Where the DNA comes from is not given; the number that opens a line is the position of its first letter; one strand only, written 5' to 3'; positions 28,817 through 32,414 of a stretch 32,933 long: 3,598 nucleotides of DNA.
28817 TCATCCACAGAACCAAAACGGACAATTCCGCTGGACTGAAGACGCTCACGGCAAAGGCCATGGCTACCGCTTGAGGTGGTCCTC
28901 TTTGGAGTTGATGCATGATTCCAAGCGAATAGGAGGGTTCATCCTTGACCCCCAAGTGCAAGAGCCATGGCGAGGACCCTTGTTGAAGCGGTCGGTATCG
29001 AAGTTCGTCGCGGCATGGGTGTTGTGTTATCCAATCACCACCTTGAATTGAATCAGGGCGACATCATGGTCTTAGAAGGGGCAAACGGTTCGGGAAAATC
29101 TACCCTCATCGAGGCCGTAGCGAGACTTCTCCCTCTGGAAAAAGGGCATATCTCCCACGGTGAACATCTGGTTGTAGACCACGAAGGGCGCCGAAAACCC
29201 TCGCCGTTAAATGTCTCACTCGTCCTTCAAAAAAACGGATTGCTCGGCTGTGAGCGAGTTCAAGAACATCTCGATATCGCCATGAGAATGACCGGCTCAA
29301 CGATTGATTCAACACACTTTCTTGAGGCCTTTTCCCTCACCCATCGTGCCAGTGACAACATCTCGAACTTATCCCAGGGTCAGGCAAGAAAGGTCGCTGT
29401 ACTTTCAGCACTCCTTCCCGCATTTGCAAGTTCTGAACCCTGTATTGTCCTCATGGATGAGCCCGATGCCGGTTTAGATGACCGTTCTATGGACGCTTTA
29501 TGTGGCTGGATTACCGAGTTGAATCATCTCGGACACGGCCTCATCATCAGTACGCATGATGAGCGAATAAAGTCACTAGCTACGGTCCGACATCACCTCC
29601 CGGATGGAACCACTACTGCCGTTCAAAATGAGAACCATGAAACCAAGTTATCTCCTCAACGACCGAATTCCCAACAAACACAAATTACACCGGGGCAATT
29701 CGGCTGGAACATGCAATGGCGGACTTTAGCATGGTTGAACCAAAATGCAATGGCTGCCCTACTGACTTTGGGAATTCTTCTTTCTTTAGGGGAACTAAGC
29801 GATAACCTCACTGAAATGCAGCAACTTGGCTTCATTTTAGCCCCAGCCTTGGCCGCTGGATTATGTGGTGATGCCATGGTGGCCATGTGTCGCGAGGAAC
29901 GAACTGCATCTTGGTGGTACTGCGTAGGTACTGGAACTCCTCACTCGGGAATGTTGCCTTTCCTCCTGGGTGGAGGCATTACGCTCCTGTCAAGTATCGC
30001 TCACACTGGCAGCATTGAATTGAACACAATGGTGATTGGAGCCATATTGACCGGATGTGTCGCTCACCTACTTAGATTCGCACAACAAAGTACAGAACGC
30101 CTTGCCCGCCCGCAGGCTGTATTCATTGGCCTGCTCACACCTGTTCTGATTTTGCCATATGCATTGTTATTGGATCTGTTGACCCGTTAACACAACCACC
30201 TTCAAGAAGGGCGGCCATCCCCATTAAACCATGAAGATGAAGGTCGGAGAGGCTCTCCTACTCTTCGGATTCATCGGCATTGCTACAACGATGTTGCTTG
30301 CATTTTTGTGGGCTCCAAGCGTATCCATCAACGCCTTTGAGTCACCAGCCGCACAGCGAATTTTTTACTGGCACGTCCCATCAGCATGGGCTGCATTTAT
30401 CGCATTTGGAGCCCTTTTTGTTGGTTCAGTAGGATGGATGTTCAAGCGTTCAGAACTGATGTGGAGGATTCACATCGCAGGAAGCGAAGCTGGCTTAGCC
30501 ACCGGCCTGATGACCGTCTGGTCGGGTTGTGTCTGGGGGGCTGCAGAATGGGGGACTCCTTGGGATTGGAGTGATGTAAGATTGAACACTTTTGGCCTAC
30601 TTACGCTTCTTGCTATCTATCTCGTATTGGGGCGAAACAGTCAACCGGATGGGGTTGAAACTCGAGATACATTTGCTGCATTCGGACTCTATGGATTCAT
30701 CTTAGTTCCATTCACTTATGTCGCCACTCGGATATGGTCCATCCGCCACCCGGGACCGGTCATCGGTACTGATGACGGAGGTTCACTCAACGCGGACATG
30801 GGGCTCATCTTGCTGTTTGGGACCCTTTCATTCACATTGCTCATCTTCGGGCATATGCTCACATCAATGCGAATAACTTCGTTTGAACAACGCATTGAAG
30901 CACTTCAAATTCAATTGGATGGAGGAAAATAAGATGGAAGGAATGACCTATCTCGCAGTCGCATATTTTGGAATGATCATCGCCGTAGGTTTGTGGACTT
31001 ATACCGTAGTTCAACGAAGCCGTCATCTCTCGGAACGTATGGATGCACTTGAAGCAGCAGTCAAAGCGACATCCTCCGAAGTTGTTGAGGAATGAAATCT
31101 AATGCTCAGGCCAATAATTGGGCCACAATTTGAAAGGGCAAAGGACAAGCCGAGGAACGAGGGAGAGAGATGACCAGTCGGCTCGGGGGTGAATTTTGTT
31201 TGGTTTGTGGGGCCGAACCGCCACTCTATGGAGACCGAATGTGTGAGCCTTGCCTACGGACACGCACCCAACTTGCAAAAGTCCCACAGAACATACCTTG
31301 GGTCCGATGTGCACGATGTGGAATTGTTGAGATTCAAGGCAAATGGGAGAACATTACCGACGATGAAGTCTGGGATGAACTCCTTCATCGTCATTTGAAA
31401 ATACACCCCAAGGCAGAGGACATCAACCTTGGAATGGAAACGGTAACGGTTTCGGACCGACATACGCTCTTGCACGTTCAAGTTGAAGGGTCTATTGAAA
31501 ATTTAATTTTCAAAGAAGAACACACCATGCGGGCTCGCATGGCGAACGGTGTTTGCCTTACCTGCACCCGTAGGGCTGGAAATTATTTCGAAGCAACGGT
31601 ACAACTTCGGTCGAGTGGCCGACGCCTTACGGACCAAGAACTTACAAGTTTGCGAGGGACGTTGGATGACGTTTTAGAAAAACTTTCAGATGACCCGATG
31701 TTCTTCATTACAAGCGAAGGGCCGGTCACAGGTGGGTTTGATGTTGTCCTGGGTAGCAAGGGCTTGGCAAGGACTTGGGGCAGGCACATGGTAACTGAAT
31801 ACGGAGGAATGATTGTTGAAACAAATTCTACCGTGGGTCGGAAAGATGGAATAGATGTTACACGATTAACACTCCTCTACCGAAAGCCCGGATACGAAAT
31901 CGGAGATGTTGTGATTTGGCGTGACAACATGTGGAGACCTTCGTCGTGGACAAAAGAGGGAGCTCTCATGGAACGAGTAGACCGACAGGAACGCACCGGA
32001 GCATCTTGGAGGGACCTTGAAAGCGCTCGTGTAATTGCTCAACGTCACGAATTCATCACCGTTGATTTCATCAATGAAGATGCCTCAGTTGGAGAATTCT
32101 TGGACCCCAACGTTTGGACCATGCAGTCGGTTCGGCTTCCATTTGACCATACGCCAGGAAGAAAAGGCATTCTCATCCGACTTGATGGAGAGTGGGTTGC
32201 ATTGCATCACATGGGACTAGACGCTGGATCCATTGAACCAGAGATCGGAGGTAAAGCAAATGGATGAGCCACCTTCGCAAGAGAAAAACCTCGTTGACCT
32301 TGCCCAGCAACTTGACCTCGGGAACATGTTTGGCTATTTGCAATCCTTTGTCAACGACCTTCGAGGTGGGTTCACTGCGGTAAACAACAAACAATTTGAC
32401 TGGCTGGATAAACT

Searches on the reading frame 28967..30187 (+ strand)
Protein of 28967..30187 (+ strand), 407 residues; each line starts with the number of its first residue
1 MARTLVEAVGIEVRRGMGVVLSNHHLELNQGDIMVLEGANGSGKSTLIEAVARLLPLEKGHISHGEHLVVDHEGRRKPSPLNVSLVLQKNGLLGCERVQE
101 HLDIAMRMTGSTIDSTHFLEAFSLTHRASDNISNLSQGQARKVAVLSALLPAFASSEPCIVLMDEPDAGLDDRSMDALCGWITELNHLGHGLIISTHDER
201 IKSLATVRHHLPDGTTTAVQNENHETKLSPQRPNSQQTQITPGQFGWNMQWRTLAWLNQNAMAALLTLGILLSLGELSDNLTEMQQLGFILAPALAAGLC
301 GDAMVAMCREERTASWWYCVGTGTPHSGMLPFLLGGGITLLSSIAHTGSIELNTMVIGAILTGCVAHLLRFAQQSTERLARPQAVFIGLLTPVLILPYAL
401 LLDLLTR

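Call 46: search_protein_families(library=pfam, proteins=[window:28967-30187:+], max_evalue=0.001)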
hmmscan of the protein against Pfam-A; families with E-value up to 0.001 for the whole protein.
window:28967-30187:+ (407 aa): 6 families
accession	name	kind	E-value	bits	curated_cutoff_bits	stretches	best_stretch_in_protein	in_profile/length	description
PF00005.33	ABC_tran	-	2.2e-18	67.6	25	1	21-167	1-136/137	ABC transporter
PF13304.12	AAA_21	-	2.8e-12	47.8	27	1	78-198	208-299/304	AAA domain, putative AbiEii toxin, Type IV TA system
PF02463.25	SMC_N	-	1e-10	41.9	40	1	32-201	25-201/220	RecF/RecN/SMC N terminal domain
PF13555.12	AAA_29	-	2.6e-06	27.5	27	1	22-55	13-46/61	P-loop containing region of AAA domain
PF13191.12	AAA_16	-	0.00014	22.8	32.6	1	31-187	24-161/167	AAA ATPase domain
PF13476.12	AAA_23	-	0.00063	20.9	27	1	22-52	11-40/201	AAA domain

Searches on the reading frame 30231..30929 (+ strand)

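Call 46: search_protein_families(library=pfam, proteins=[window:30231-30929:+], max_evalue=0.001)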
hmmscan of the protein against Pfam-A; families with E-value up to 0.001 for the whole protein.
window:30231-30929:+ (233 aa): 1 family
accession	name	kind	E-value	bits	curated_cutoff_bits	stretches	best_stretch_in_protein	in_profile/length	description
PF01578.25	Cytochrom_C_asm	-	2.3e-10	40.9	29.9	1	14-170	41-208/212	Cytochrome C assembly protein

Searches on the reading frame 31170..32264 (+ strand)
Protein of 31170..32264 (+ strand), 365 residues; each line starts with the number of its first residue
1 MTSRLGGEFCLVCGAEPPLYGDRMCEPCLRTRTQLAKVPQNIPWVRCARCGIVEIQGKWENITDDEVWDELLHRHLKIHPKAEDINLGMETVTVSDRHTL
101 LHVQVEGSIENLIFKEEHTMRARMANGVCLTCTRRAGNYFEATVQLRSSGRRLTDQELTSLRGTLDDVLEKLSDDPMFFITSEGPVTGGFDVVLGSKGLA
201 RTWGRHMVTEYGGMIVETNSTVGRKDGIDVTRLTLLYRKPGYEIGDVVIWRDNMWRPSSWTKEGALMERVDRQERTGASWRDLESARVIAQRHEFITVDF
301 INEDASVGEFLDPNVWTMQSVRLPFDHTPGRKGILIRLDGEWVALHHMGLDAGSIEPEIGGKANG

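Call 46: search_protein_families(library=pfam, proteins=[window:31170-32264:+], max_evalue=0.001)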
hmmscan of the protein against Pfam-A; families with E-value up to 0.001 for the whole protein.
window:31170-32264:+ (365 aa): 1 family
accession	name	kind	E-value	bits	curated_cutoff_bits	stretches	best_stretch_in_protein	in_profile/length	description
PF04981.18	NMD3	-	6e-37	127.9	24.9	1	10-236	1-240/243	NMD3 family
